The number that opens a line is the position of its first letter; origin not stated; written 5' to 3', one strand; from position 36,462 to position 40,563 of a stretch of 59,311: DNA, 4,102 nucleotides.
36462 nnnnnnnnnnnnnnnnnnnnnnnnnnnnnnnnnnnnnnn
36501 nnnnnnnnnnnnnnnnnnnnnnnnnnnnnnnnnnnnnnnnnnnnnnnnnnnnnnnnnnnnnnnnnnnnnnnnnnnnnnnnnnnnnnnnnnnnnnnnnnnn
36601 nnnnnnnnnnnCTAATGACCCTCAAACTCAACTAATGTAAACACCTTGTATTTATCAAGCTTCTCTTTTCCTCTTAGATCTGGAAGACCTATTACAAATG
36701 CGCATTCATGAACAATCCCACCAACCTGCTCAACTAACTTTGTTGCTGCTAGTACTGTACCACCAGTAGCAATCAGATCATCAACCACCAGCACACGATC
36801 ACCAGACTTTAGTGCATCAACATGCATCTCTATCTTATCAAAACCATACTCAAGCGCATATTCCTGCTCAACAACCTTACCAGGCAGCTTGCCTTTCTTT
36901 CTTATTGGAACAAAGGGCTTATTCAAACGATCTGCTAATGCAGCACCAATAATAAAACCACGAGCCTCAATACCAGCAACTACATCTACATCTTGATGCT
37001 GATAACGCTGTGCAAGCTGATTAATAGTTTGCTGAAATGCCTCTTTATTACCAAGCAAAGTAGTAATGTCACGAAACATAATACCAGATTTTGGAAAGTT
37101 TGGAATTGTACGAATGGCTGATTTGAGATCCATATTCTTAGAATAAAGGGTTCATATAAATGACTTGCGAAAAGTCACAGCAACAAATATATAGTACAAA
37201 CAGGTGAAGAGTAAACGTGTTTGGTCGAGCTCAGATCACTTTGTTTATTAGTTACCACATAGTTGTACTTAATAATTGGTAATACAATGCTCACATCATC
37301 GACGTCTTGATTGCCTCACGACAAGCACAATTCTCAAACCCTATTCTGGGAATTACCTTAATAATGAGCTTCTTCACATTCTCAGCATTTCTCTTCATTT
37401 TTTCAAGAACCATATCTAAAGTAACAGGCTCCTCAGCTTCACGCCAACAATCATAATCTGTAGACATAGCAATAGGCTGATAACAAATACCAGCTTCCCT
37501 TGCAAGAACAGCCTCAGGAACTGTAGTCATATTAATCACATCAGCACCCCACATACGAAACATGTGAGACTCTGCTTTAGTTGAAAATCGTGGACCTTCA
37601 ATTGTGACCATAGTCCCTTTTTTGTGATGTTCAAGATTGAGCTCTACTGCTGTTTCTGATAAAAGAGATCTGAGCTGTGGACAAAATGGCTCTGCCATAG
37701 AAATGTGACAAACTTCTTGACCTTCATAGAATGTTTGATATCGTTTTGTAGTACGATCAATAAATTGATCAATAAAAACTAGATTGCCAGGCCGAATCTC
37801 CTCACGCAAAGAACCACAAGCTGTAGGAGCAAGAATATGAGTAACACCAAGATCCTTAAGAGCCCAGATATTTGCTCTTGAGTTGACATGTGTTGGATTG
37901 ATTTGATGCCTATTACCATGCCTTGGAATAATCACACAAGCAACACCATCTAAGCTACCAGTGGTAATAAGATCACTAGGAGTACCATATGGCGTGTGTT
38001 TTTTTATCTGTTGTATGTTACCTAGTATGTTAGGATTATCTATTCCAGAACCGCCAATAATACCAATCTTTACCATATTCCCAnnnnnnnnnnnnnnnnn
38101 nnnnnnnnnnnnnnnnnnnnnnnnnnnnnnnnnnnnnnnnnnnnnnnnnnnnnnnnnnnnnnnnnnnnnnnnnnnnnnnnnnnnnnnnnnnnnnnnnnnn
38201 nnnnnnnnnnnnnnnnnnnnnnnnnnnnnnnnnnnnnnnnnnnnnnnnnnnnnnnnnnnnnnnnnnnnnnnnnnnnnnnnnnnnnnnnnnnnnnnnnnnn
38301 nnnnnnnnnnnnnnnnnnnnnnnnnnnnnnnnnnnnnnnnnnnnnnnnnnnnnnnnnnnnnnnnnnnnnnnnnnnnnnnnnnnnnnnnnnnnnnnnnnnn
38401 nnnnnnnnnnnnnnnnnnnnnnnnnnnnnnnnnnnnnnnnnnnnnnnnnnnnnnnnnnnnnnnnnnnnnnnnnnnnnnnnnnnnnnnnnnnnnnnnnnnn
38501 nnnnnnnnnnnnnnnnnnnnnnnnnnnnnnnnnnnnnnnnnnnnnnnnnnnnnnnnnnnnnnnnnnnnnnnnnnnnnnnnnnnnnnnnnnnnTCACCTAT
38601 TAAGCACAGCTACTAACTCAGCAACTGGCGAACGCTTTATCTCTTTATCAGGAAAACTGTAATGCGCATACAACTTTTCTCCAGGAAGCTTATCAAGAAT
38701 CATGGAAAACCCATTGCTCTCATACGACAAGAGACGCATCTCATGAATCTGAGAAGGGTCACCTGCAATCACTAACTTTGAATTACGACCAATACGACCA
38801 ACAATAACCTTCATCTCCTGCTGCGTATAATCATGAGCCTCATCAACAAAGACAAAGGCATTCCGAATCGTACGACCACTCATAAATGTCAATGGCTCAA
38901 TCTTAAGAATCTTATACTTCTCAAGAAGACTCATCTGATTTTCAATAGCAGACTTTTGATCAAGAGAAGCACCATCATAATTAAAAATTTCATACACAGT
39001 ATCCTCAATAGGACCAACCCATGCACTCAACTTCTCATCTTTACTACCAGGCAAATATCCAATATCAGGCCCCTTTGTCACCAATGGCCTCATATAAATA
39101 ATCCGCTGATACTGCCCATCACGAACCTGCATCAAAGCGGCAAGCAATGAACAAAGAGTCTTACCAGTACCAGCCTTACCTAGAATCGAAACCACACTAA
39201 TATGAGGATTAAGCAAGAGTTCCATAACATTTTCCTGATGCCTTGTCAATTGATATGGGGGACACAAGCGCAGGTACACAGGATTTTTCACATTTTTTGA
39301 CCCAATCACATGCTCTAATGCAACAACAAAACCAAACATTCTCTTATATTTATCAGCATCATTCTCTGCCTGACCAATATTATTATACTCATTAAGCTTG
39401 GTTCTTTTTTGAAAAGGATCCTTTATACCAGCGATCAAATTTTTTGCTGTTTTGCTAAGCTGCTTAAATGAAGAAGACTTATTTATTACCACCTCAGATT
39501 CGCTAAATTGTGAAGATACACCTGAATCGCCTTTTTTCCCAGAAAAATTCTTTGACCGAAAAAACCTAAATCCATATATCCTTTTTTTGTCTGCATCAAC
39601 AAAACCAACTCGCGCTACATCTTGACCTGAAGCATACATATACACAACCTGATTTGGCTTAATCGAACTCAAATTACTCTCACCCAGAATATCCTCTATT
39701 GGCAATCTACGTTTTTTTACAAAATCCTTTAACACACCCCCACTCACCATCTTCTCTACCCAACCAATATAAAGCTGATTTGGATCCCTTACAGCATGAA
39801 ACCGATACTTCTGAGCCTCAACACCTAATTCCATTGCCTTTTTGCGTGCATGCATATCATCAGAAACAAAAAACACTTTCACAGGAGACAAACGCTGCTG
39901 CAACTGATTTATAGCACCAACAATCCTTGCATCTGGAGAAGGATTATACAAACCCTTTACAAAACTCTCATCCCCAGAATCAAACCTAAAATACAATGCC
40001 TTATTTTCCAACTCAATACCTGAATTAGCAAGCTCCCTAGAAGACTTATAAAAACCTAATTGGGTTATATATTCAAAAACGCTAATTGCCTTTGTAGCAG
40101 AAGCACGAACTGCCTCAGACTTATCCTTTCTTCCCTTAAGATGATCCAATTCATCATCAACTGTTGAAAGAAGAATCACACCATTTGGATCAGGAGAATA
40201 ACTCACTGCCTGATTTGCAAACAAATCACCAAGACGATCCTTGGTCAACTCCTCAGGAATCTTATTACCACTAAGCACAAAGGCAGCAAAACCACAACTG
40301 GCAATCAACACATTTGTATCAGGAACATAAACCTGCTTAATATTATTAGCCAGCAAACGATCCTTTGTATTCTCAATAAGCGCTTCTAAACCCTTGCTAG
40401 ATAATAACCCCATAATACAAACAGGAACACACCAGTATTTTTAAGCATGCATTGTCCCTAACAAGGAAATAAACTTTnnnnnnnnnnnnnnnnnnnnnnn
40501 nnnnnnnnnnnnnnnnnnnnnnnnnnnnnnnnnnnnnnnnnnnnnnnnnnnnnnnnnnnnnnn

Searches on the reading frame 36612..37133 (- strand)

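Call 58: search_protein_families(library=pfam, proteins=[window:36612-37133:-], max_evalue=0.001)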
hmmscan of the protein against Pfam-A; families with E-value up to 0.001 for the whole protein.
window:36612-37133:- (173 aa): 1 family
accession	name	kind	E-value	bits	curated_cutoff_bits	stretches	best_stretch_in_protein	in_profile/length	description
PF00156.33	Pribosyltran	-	7.5e-18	64.8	26.3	1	30-167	8-143/158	Phosphoribosyl transferase domain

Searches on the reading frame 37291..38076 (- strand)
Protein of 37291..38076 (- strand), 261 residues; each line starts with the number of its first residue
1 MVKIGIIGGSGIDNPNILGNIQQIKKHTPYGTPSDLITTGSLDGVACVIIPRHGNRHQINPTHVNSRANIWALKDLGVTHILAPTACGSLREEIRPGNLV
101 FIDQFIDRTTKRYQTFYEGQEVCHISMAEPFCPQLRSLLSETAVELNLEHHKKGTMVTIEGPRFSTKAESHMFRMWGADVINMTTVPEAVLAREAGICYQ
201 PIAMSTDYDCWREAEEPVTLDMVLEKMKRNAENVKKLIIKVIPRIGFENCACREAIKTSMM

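Call 59: search_protein_families(library=pfam, proteins=[window:37291-38076:-], max_evalue=0.001)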
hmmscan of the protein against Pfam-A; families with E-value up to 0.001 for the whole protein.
window:37291-38076:- (261 aa): 1 family
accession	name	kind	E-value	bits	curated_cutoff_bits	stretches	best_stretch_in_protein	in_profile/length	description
PF01048.26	PNP_UDP_1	-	1.7e-46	158.9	25.1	1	3-242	1-232/233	Phosphorylase superfamily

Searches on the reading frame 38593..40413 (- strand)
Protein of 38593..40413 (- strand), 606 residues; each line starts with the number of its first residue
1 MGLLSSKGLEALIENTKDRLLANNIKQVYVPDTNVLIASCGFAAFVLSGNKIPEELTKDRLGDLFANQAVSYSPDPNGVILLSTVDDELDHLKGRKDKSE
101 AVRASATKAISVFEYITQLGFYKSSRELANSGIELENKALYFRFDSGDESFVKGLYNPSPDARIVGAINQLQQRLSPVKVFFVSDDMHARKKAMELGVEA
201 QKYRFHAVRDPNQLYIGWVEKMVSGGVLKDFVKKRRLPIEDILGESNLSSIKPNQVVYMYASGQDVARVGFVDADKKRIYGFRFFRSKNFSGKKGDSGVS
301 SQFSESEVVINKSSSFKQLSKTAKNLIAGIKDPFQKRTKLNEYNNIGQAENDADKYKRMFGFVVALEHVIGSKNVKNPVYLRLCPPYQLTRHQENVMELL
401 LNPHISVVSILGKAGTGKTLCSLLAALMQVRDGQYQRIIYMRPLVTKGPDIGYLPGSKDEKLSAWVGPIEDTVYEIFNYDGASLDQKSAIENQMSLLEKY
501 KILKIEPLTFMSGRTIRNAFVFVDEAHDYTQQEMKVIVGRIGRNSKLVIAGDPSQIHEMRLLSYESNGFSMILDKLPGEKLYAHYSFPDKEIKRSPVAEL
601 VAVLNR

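Call 59: search_protein_families(library=pfam, proteins=[window:38593-40413:-], max_evalue=0.001)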
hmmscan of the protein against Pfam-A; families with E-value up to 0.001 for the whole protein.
window:38593-40413:- (606 aa): 5 families
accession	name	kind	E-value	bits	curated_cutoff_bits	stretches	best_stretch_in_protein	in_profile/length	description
PF02562.22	PhoH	-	1e-44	152.9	27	1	389-601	5-200/205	PhoH-like protein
PF13638.12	PIN_4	-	5.4e-14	53.1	21.9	1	29-204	1-132/132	PIN domain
PF00270.35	DEAD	-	2.2e-06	27.9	26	1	390-541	1-141/167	DEAD/DEAH box helicase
PF13604.12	AAA_30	-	1.5e-05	25.3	27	1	388-556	1-128/191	AAA domain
PF13245.12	AAA_19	-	0.00044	20.9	25.1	0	514-556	87-129/134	AAA domain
